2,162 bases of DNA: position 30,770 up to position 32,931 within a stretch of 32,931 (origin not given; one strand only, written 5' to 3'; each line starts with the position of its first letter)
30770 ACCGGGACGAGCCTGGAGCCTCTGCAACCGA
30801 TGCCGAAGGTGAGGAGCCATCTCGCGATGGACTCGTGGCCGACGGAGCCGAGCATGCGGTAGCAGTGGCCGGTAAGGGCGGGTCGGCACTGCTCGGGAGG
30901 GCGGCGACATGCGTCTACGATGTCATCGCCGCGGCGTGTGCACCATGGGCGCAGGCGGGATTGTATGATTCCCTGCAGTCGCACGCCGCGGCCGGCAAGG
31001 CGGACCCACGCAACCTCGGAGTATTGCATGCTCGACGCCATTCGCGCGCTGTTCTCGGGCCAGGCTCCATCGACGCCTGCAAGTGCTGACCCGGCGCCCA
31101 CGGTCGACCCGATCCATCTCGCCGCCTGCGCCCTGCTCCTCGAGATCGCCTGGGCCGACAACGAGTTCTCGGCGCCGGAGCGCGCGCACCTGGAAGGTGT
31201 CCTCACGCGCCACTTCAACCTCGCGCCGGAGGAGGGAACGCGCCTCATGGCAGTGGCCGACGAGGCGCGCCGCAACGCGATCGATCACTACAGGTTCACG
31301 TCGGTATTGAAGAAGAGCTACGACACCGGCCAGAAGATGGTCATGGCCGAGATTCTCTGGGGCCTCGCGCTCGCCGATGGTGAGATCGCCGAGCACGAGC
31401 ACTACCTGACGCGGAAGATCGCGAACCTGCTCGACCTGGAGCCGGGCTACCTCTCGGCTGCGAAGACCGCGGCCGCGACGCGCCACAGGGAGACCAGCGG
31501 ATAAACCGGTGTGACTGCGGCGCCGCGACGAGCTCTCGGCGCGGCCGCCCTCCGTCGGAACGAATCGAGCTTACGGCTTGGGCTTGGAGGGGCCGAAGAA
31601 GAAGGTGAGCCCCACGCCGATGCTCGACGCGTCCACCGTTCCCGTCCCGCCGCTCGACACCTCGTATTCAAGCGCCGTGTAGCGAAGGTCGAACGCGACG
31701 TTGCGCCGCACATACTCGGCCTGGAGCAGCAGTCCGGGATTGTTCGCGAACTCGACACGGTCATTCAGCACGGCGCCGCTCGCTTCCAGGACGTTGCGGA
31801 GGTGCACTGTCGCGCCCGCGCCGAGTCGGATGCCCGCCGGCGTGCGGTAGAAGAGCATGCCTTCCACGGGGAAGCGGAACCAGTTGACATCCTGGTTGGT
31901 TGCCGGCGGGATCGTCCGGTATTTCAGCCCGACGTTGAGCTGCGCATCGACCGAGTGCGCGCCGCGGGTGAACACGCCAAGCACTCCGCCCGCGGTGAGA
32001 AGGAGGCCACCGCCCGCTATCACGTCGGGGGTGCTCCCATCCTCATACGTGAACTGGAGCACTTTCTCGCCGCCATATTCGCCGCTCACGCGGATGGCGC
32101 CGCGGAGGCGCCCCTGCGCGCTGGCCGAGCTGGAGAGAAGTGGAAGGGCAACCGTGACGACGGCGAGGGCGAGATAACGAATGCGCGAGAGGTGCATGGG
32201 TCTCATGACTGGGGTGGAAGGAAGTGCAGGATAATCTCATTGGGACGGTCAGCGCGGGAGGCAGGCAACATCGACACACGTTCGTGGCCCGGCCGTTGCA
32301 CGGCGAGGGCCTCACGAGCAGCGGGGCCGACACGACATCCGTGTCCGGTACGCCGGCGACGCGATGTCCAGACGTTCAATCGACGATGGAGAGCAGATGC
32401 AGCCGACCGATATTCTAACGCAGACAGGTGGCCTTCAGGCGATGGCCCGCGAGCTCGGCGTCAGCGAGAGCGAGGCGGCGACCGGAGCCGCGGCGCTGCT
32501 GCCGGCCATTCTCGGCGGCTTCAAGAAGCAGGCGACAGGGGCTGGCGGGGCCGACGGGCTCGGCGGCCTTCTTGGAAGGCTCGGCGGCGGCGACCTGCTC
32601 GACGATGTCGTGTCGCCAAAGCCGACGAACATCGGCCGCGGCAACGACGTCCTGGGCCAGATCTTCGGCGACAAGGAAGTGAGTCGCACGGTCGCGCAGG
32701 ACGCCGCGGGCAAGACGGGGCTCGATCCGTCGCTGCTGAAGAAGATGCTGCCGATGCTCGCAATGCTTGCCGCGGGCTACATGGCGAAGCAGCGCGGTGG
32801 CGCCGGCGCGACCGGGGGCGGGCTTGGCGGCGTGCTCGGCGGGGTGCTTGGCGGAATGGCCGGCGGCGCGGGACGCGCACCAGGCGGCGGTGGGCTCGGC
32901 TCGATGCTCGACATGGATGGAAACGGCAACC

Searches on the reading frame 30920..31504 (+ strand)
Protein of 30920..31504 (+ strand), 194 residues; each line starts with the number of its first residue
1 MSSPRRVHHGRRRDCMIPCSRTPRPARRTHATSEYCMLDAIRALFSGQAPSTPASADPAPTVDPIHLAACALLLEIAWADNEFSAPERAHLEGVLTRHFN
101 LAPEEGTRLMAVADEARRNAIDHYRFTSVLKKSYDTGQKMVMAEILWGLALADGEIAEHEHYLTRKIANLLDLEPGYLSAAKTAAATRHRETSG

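Call 12: search_protein_families(library=pfam, proteins=[window:30920-31504:+], max_evalue=0.001)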
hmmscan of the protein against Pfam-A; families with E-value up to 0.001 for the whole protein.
window:30920-31504:+ (194 aa): 1 family
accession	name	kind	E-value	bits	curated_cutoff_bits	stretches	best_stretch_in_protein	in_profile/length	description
PF05099.18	TerB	-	1.6e-27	96.5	24.4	1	66-181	1-116/118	Tellurite resistance protein TerB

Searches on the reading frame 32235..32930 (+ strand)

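Call 12: search_protein_families(library=pfam, proteins=[window:32235-32930:+], max_evalue=0.001)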
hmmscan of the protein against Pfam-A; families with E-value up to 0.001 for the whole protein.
window:32235-32930:+ (232 aa): 1 family
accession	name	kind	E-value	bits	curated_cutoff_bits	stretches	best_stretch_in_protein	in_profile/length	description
PF06078.17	DUF937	-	4e-17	63.3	25.4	1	67-186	12-135/135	Bacterial protein of unknown function (DUF937)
